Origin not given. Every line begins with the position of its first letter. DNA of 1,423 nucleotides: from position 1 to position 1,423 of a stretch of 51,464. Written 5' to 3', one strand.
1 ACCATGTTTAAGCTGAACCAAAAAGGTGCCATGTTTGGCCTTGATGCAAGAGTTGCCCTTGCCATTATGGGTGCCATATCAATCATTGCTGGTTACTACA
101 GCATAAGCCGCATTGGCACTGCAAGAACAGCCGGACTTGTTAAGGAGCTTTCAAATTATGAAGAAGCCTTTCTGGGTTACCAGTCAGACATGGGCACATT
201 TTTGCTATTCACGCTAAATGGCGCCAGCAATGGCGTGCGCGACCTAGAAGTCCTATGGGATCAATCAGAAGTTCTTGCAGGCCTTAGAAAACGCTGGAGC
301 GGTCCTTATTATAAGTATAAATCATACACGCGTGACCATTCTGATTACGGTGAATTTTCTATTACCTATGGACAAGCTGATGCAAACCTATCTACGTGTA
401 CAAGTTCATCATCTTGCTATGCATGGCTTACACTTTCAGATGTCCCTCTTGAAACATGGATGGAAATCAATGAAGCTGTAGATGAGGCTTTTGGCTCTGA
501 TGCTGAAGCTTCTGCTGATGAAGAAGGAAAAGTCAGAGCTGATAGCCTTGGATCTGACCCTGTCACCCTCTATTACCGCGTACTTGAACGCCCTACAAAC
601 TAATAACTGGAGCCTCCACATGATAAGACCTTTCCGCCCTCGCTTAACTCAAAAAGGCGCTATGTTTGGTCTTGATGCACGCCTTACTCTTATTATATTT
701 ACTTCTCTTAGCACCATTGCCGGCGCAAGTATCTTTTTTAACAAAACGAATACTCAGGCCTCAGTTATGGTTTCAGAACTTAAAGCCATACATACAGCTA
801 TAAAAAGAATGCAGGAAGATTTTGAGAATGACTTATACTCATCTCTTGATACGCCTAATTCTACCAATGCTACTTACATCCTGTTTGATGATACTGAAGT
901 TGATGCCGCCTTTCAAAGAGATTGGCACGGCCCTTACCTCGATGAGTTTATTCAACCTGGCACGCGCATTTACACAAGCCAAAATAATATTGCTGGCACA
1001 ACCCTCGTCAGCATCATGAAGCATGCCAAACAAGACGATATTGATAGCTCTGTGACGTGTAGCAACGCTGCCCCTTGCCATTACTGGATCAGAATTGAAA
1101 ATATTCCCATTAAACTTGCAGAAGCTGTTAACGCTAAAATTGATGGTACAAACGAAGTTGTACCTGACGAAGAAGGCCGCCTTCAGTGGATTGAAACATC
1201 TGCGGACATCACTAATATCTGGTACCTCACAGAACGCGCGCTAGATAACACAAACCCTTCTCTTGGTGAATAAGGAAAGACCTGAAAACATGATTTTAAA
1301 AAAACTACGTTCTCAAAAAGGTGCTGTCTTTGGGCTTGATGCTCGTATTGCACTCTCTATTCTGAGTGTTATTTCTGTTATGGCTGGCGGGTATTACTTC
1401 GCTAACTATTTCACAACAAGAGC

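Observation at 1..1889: Three tandem pilin/pseudopilin-like paralogs with a non-canonical leader, cut by the window edge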

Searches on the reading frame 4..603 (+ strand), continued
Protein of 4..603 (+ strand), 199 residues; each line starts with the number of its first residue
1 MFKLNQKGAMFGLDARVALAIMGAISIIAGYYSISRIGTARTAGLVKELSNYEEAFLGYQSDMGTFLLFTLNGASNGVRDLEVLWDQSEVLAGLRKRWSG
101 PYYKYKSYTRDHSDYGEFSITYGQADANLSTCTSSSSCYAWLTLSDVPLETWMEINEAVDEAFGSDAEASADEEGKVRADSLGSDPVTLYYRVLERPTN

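Call 55: fold_search(model_id=the predicted structure, library=pdb)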
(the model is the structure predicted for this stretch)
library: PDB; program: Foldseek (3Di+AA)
matches with E <= 10: 52; with E <= 0.001: 0
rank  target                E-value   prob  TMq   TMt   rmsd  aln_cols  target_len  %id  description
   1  3hrv_B                1.4e-01  0.33  0.33  0.33   9.2       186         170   11  Crystal structure of TcpA, a Type IV pilin from Vibrio cholerae El Tor biotype (released 2010-06-16)
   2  1q5f_MODEL_1_A        5.5e-01  0.28  0.41  0.43   8.2       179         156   13  NMR Structure of Type IVb pilin (PilS) from Salmonella typhi (released 2004-07-27)
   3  3fhu_A                1.7e+00  0.10  0.34  0.37   9.0       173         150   12  Crystal structure of type IV b pilin from Salmonella typhi (released 2009-10-20)
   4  5drb                  1.8e+00  0.08  0.21  0.14   8.4        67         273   13  Crystal structure of WNK1 in complex with WNK463 (released 2016-09-07)
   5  6ue8_E                2.2e+00  0.08  0.20  0.15   9.6        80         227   10  Structure of tetrameric sIgA complex (Class 1) (released 2020-02-19)
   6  1ayo_A                2.3e+00  0.02  0.15  0.17  14.2       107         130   11  RECEPTOR BINDING DOMAIN OF BOVINE ALPHA-2-MACROGLOBULIN (released 1998-11-25)
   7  9qtu_A                2.8e+00  0.08  0.26  0.12   8.0        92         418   10  human PAN2-PAN3 deadenylase complex in the apo state (released 2025-12-10)
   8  5h6z_B                2.8e+00  0.01  0.12  0.14  12.7       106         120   16  Crystal structure of Set7, a novel histone methyltransferase in Schizossacharomyces pombe (released 2017-11-22)
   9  9d7q_A                3.4e+00  0.04  0.18  0.12   8.3        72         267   17  Water and chloride as allosteric inhibitors in WNK kinase osmosensing (released 2024-12-11)
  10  7pqh_E                3.4e+00  0.02  0.18  0.02  12.2       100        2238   11  Cryo-EM structure of Saccharomyces cerevisiae TOROID (TORC1 Organized in Inhibited Domains). (released 2023-01-18)
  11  9u5z_E                3.4e+00  0.02  0.14  0.03  13.8       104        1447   10  C3 convertases zymogen C4b2 in activation state (released 2026-01-14)
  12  5etc                  4.3e+00  0.02  0.17  0.10  11.1       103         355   12  Structure of inactive MAPK14 with ordered Activation Loop (released 2016-01-20)
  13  8era_A                4.6e+00  0.03  0.19  0.02   8.0        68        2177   10  RMC-5552 in complex with mTORC1 and FKBP12 (released 2022-12-28)
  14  5say_B                4.6e+00  0.03  0.21  0.14   7.8        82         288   11  DDR1, N-[2-[3-(2-aminopyrimidin-5-yl)oxyphenyl]ethyl]-3-(trifluoromethoxy)benzamide, 2.190A, P1211, Rfree=27.7% (released 2022-06-29)
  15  4aw5                  5.1e+00  0.02  0.20  0.15   7.3        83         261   20  Complex of the EphB4 kinase domain with an oxindole inhibitor (released 2012-08-01)
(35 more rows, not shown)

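Call 56: search_protein_representatives(alignment_id=A2)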
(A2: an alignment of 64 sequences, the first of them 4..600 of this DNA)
Query: 64 sequences, 195 profile positions. Proteins with E-value up to 0.001 (for the whole library): 1427; up to 1e-10: 744; up to 1e-30: 500. The best 150 are listed.
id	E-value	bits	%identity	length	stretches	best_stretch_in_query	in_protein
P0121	2.7e-60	220.0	-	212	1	6-194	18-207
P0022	2.8e-60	220.0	-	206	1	7-193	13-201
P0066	9.4e-60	218.2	-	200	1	2-193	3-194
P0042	1.0e-59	218.1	-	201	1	3-193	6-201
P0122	2.3e-59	217.0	-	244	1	9-193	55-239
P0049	5.3e-59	215.8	-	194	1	3-194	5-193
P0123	5.3e-58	212.5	-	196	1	4-192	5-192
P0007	1.2e-56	208.1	-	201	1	5-191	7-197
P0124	1.4e-56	207.9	-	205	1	6-193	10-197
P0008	1.7e-55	204.3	-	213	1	4-194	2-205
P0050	1.7e-55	204.3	-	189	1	3-191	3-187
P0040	2.4e-55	203.8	-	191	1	4-193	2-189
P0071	1.9e-54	200.9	-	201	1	3-192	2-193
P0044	2.1e-54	200.8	-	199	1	2-190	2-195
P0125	2.8e-54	200.4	-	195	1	3-192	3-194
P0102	2.4e-45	171.2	-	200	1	8-187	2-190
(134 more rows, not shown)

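Call 62: search_protein_families(library=pfam, proteins=[L007:9563-9997:+], max_evalue=0.00001)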
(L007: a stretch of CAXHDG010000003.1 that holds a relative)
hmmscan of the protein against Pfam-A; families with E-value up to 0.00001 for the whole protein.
L007:9563-9997:+ (144 aa): 1 family
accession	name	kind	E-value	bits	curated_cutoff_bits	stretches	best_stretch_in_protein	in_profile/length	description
PF04355.18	BamE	-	2.2e-13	50.2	23.2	1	29-103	1-69/71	Outer membrane protein assembly factor BamE domain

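Call 64: find_homologous_proteins(query=A7, max_evalue=0.00001)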
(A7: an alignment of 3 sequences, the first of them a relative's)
Query A7 (3 sequences) (203 aa, profile of the alignment): 38 proteins with E <= 0.00001 among 8000 candidates.
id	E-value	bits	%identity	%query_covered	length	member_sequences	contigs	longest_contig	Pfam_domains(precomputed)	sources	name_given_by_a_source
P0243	7.2e-94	332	34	90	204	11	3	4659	PF01478.24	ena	-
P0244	8.5e-94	331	26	96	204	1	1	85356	PF01478.24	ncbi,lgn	-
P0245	2.0e-85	304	98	100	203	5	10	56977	PF01478.24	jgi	jgi:leader peptidase (prepilin peptidase)/N-methyltransferase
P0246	3.4e-81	290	33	90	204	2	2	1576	PF01478.24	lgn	-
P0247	3.5e-76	274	33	90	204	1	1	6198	PF01478.24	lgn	-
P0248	2.8e-73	264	32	90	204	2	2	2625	PF01478.24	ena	-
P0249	3.9e-69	251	31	91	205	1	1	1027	PF01478.24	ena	-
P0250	1.4e-67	246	33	90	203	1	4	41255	PF01478.24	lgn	-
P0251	1.9e-66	242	28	99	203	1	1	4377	PF01478.24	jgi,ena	-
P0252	4.3e-61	224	62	100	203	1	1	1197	PF01478.24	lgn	-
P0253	9.9e-61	223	66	100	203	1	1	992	PF01478.24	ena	-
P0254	7.5e-56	207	31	96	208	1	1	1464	PF01478.24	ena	-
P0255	8.6e-56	207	67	100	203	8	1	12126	PF01478.24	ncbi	-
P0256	6.7e-55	204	28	93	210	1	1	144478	PF01478.24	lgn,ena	-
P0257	5.7e-45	172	64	94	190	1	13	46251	PF01478.24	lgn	-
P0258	6.1e-36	142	36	60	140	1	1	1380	PF01478.24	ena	-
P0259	8.1e-35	139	29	97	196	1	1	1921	PF01478.24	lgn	-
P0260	8.9e-26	109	60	65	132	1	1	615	PF01478.24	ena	-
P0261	4.4e-13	68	34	59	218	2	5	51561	PF01478.24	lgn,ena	-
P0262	7.6e-12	64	29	58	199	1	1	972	PF01478.24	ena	-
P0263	1.1e-11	63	36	29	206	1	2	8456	PF01478.24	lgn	-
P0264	4.1e-11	61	56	9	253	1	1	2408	PF01478.24,PF06750.19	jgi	jgi:leader peptidase (prepilin peptidase)/N-methyltransferase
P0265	1.5e-10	59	28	74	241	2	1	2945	PF01478.24,PF06750.19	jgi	-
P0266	2.3e-10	59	31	60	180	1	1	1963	PF01478.24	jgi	jgi:leader peptidase (prepilin peptidase)/N-methyltransferase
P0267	4.3e-10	58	32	58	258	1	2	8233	PF01478.24,PF06750.19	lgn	-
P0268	6.3e-9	54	26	64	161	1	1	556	PF01478.24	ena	-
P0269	2.4e-8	52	33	28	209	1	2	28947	PF01478.24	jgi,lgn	jgi:leader peptidase (prepilin peptidase)/N-methyltransferase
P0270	9.5e-8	50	33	47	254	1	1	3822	PF01478.24,PF06750.19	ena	-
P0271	1.1e-7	50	28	53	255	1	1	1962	PF01478.24,PF06750.19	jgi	jgi:leader peptidase (prepilin peptidase)/N-methyltransferase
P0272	1.8e-7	49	31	56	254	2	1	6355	PF01478.24,PF06750.19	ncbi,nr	ncbi:MAG: prepilin peptidase [bacterium]|nr:prepilin peptidase [bacterium]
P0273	2.7e-7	49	32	39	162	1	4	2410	PF01478.24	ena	-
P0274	6.4e-7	48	31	58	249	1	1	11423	PF01478.24,PF06750.19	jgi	jgi:leader peptidase (prepilin peptidase)/N-methyltransferase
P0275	8.7e-7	47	28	42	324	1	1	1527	PF01478.24,PF06750.19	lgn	-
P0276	1.3e-6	47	27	55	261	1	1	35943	PF01478.24,PF06750.19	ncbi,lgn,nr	ncbi:MAG: prepilin peptidase [Deltaproteobacteria bacterium]|nr:prepilin peptidase [Deltaproteobacte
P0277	4.2e-6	45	31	42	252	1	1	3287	PF01478.24,PF06750.19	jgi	jgi:leader peptidase (prepilin peptidase) / N-methyltransferase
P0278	4.9e-6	45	36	12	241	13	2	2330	PF01478.24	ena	-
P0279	7.5e-6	44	36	42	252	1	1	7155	PF01478.24,PF06750.19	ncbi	ncbi:MAG TPA: prepilin peptidase [Vicinamibacterales bacterium]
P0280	8.6e-6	44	-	-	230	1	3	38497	PF01478.24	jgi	jgi:leader peptidase (prepilin peptidase)/N-methyltransferase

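Call 65: find_encoding_contigs(protein=P0256, flank=10000, max_places=1)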
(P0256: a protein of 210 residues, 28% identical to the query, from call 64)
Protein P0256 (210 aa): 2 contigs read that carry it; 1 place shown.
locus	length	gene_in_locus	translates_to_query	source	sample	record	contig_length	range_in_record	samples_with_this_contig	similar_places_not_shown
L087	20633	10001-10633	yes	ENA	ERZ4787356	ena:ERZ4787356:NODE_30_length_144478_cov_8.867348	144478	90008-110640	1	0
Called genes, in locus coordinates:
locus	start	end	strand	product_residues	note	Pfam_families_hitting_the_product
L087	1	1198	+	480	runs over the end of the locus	PF01134:GIDA (faint), PF03486:HI0933_like (faint), PF05834:Lycopene_cycl (faint), PF07992:Pyr_redox_2, PF12831:FAD_oxidored (faint), PF13738:Pyr_redox_3, PF00070:Pyr_redox, PF02852:Pyr_redox_dim, +1 more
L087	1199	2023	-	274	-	PF05099:TerB, PF00226:DnaJ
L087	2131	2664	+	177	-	-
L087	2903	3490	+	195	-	-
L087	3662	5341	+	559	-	PF05157:MshEN (weak), PF00437:T2SSE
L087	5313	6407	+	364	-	PF00482:T2SSF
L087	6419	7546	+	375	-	-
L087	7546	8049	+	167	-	-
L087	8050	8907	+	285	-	-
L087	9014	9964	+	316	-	PF08334:T2SSG (faint)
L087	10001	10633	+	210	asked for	PF01478:Peptidase_A24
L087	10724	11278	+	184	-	PF00226:DnaJ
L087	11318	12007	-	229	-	PF00392:GntR, PF07729:FCD (weak)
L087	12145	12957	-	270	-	PF03807:F420_oxidored, PF14748:P5CR_dimer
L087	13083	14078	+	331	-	PF01073:3Beta_HSD, PF01370:Epimerase, PF02719:Polysacc_synt_2 (faint), PF04321:RmlD_sub_bind (weak), PF07993:NAD_binding_4 (faint), PF16363:GDP_Man_Dehyd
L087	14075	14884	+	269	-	PF01790:LGT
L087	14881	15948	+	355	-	PF02636:Methyltransf_28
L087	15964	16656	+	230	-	PF02578:Cu-oxidase_4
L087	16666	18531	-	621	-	PF01541:GIY-YIG, PF27096:UvrC_M, PF22920:UvrC_RNaseH, PF08459:UvrC_RNaseH_dom, PF00633:HHH (faint), PF12826:HHH_2 (weak), PF14520:HHH_5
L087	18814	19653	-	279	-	-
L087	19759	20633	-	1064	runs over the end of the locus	PF03797:Autotransporter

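Call 66: find_encoding_contigs(protein=P0250, flank=10000, max_places=1)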
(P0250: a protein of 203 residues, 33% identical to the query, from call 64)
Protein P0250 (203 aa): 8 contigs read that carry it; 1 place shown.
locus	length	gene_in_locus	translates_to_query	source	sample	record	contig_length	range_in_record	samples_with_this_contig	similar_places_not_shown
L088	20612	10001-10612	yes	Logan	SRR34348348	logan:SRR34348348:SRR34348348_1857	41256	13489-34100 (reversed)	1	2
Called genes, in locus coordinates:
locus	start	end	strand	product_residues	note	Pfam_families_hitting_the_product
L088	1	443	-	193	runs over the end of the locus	-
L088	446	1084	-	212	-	PF05099:TerB, PF00226:DnaJ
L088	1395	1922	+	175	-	PF00034:Cytochrom_C (weak)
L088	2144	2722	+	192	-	-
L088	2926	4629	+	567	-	PF05157:MshEN (weak), PF00437:T2SSE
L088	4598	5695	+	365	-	PF00482:T2SSF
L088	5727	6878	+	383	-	-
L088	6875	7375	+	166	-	-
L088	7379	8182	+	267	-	-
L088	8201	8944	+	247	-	-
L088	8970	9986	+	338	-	-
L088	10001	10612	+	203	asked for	PF01478:Peptidase_A24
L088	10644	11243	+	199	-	PF00226:DnaJ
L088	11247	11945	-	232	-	PF00392:GntR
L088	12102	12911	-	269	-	PF03807:F420_oxidored, PF14748:P5CR_dimer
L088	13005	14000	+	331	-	PF01073:3Beta_HSD, PF01370:Epimerase, PF04321:RmlD_sub_bind (weak), PF16363:GDP_Man_Dehyd, PF07993:NAD_binding_4 (weak)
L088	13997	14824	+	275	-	PF01790:LGT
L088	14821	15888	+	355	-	PF02636:Methyltransf_28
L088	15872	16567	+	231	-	PF02578:Cu-oxidase_4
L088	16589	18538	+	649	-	PF05170:AsmA, PF05359:DUF748, PF05170:AsmA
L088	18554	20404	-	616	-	PF01541:GIY-YIG, PF27096:UvrC_M, PF22920:UvrC_RNaseH, PF08459:UvrC_RNaseH_dom, PF00633:HHH (faint), PF12826:HHH_2 (weak), PF14520:HHH_5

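Call 67: find_encoding_contigs(protein=P0261, flank=10000, max_places=1)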
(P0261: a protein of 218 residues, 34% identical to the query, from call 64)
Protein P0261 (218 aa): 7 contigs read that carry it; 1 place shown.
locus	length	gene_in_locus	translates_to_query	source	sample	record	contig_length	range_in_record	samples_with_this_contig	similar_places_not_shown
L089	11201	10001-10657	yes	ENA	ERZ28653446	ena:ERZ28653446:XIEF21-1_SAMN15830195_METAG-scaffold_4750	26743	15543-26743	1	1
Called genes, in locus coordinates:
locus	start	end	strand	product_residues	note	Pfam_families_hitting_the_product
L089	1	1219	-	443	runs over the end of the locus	PF10396:TrmE_N, PF12631:MnmE_helical, PF03193:RsgA_GTPase (faint), PF00350:Dynamin_N (faint), PF01926:MMR_HSR1, PF02421:FeoB_N, PF16897:MMR_HSR1_Xtn (weak)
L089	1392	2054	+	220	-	PF00702:Hydrolase, PF13419:HAD_2, PF13242:Hydrolase_like (weak)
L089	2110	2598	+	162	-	-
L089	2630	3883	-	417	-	PF07498:Rho_N, PF07497:Rho_RNA_bind, PF00006:ATP-synt_ab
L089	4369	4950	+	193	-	PF01121:CoaE, PF13521:AAA_28 (weak)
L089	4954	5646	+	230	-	PF00929:RNase_T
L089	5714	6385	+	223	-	PF00702:Hydrolase, PF03031:NIF (faint), PF13419:HAD_2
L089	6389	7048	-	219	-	-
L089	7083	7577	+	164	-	-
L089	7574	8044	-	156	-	-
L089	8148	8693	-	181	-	PF13505:OMP_b-brl, PF01389:OmpA_membrane (weak)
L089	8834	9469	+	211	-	-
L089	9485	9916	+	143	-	PF10768:FliX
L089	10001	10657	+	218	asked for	PF01478:Peptidase_A24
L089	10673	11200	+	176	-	?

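Call 81: find_encoding_contigs(protein=P0255, flank=10000, max_places=3)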
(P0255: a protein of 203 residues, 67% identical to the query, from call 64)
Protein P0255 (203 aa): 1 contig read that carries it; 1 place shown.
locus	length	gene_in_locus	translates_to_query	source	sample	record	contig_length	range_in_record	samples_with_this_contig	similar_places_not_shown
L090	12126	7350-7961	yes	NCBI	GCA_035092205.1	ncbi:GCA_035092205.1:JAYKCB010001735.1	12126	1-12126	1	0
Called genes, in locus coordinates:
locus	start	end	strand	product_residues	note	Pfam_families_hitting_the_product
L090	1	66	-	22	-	?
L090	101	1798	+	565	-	PF00437:T2SSE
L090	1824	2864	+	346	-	PF00482:T2SSF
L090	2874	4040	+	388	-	-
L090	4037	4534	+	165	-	-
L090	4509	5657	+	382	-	-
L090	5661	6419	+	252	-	-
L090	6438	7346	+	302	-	-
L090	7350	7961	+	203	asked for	PF01478:Peptidase_A24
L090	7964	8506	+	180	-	PF00226:DnaJ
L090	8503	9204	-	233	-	PF00392:GntR, PF07729:FCD (weak)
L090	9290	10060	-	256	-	PF14748:P5CR_dimer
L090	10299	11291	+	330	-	PF01073:3Beta_HSD, PF01370:Epimerase, PF04321:RmlD_sub_bind (weak), PF16363:GDP_Man_Dehyd, PF07993:NAD_binding_4 (weak)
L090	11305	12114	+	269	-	PF01790:LGT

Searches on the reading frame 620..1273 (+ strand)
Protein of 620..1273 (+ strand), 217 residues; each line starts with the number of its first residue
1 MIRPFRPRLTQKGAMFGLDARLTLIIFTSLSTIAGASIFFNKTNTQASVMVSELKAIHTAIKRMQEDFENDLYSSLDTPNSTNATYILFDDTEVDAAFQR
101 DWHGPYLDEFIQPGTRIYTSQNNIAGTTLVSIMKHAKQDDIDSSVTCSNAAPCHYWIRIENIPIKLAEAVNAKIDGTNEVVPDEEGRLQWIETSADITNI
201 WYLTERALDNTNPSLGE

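Call 3: search_protein_families(library=pfam, proteins=[window:620-1273:+], max_evalue=10)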
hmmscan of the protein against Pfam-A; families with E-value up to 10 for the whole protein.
window:620-1273:+ (217 aa): 1 family
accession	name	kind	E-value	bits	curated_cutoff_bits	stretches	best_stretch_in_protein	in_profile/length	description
PF10851.13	DUF2652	-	0.048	14.1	22.1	1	29-83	17-73/118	Protein of unknown function (DUF2652)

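Call 4: search_protein_families(library=ncbifam, proteins=[window:620-1273:+], max_evalue=10)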
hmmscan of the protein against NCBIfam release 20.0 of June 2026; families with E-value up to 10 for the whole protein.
window:620-1273:+ (217 aa): 1 family
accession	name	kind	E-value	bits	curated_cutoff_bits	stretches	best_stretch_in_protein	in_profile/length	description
NF052270.1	Staph_DH_FadE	equivalog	0.069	11.9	600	1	124-205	177-259/400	acyl-CoA dehydrogenase FadE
